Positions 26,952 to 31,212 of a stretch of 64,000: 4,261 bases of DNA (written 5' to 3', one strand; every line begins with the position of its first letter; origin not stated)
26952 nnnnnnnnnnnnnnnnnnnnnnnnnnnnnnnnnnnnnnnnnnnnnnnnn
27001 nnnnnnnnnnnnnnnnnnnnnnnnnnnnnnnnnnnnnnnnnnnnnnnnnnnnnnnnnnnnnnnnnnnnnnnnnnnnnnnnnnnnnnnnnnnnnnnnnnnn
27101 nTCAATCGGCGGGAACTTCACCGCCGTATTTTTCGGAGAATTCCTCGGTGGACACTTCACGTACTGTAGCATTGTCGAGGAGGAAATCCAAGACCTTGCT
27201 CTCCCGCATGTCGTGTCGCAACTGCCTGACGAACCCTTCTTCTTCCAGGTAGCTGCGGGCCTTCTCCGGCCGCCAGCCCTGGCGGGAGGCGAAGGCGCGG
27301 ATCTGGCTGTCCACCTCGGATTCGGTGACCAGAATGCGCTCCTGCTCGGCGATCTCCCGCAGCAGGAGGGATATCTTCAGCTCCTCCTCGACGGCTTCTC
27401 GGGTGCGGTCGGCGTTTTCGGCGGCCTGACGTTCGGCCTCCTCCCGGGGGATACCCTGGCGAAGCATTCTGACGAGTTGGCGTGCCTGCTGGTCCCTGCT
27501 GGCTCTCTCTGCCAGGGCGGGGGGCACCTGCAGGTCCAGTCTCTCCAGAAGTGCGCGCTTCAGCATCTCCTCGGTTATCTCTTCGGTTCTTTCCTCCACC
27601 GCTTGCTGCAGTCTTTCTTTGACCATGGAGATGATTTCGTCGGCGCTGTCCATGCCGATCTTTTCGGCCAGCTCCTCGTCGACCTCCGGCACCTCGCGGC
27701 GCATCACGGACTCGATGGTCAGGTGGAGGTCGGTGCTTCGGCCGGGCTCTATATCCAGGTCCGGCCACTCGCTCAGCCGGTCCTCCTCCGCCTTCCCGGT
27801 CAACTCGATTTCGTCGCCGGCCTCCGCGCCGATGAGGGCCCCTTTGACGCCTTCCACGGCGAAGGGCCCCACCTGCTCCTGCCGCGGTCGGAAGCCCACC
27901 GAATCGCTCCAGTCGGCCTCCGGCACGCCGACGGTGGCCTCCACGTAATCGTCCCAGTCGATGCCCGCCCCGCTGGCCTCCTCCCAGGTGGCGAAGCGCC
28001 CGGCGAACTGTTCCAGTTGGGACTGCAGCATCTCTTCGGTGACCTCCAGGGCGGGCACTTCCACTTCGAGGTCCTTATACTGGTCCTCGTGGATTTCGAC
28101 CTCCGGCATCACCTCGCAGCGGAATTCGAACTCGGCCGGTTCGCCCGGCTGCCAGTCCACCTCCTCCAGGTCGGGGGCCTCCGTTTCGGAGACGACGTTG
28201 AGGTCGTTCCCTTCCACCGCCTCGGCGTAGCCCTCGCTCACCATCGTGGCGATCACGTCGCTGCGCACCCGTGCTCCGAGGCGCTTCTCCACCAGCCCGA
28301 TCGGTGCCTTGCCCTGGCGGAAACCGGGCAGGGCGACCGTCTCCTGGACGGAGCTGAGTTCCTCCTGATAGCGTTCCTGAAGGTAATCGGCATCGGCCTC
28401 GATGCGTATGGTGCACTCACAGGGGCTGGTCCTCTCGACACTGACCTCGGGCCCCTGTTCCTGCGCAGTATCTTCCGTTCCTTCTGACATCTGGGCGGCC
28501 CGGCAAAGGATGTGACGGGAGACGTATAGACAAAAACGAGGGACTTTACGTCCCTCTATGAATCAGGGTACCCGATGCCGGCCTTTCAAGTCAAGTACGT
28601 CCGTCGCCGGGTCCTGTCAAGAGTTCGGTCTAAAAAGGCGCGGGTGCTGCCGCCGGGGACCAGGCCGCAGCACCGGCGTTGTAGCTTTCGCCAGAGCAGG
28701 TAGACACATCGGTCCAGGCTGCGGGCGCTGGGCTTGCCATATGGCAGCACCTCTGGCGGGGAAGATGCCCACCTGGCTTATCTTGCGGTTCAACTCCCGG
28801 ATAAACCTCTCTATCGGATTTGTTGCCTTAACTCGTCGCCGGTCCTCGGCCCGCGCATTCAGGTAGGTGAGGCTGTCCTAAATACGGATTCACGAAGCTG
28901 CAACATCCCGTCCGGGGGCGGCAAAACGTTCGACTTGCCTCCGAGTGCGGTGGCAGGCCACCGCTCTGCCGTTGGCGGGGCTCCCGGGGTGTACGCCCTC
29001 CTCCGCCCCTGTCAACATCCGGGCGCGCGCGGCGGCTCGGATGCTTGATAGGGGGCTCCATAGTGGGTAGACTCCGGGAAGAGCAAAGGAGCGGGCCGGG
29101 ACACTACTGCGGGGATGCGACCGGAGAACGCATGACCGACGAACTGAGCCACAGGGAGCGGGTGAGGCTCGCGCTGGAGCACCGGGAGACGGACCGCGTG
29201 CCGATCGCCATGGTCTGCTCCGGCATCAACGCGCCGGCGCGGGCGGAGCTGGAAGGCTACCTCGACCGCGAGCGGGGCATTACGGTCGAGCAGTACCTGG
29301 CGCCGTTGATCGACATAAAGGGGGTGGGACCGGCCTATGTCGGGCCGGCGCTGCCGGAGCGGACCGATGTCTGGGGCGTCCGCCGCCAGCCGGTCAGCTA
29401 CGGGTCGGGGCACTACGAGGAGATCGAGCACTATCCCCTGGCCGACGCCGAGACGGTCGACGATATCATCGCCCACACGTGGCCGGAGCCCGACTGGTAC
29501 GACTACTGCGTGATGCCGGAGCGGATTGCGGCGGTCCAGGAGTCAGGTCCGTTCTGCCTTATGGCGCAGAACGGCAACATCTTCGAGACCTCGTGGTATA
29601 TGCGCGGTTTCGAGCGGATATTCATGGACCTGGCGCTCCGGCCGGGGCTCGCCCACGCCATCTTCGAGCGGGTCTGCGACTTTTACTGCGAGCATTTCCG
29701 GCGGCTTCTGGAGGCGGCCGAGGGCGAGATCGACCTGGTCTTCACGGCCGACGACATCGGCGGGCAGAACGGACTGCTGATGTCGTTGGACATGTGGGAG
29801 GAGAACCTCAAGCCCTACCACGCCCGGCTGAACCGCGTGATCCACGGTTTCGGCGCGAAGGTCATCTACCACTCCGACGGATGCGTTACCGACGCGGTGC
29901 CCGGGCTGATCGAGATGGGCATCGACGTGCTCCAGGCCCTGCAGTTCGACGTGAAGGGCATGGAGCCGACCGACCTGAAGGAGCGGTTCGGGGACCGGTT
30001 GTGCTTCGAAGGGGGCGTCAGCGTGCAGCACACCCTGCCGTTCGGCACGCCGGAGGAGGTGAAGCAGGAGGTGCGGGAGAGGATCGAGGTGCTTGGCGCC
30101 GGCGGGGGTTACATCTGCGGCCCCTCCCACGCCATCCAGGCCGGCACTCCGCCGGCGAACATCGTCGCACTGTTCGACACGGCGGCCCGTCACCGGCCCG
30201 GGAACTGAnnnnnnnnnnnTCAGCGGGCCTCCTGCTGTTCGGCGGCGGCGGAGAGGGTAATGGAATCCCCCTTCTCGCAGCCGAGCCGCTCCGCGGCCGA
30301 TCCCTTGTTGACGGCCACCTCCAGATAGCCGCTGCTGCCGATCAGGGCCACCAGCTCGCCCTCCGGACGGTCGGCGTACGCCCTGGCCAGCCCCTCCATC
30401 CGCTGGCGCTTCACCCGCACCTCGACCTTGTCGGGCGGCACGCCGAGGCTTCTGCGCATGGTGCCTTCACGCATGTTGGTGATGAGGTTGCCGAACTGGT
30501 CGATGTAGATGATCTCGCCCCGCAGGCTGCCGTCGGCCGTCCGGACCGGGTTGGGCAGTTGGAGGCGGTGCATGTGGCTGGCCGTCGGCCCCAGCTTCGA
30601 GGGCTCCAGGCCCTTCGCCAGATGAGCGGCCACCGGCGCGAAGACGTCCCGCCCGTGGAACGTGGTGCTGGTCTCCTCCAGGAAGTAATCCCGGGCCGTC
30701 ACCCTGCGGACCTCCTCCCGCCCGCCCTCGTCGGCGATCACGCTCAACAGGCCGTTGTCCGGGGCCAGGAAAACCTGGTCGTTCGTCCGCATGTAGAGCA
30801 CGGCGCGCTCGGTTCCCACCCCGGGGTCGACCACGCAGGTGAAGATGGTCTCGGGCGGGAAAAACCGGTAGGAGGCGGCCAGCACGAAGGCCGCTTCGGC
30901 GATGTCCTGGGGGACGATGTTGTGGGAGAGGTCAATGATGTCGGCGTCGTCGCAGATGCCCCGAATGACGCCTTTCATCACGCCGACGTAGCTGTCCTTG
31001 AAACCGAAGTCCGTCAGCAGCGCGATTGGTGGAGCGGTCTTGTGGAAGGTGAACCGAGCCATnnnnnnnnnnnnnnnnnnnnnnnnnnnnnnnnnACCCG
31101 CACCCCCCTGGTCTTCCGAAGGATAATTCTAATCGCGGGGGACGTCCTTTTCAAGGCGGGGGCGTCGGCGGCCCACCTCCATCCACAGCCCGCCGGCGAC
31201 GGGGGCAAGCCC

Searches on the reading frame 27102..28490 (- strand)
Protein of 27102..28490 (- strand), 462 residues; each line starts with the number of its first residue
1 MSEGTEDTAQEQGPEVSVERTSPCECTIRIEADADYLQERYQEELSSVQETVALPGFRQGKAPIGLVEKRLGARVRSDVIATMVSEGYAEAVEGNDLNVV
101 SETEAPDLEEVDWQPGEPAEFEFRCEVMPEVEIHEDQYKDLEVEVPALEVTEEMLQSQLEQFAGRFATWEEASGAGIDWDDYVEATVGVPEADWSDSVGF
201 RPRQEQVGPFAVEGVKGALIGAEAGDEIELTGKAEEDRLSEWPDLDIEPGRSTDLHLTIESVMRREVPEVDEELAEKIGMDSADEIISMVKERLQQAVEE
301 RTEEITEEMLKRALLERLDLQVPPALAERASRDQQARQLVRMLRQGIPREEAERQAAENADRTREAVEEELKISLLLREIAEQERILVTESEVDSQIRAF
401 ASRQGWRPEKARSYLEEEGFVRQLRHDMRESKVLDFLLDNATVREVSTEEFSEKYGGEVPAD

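Call 42: search_protein_families(library=pfam, proteins=[window:27102-28490:-], max_evalue=0.00001)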
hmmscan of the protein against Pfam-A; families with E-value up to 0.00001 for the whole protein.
window:27102-28490:- (462 aa): 2 families
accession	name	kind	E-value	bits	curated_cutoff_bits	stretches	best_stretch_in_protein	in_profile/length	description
PF05697.18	Trigger_N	-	1.8e-34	119.5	22.2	1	15-161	2-143/144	Bacterial trigger factor protein (TF)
PF05698.19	Trigger_C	-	3.8e-19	69.8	22.7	1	289-438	8-161/162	Bacterial trigger factor protein (TF) C-terminus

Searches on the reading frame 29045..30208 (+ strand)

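Call 46: search_protein_families(library=pfam, proteins=[window:29045-30208:+], max_evalue=0.00001)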
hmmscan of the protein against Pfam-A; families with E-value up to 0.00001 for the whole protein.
window:29045-30208:+ (387 aa): 1 family
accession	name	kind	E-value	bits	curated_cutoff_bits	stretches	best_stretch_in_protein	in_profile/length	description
PF01208.23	URO-D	-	3.9e-21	75.9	23.9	1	171-382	138-345/346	Uroporphyrinogen decarboxylase (URO-D)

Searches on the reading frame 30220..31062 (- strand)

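Call 46: search_protein_families(library=pfam, proteins=[window:30220-31062:-], max_evalue=0.00001)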
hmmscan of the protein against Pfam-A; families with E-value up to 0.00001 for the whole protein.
window:30220-31062:- (280 aa): 2 families
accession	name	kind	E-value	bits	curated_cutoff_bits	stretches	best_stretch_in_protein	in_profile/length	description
PF01887.21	SAM_HAT_N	-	1.5e-55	187.4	26.3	1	13-158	1-145/145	SAM hydroxide adenosyltransferase N-terminal domain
PF20257.3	SAM_HAT_C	-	4e-27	94.8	25.5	1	182-269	1-84/84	SAM hydroxide adenosyltransferase C-terminal domain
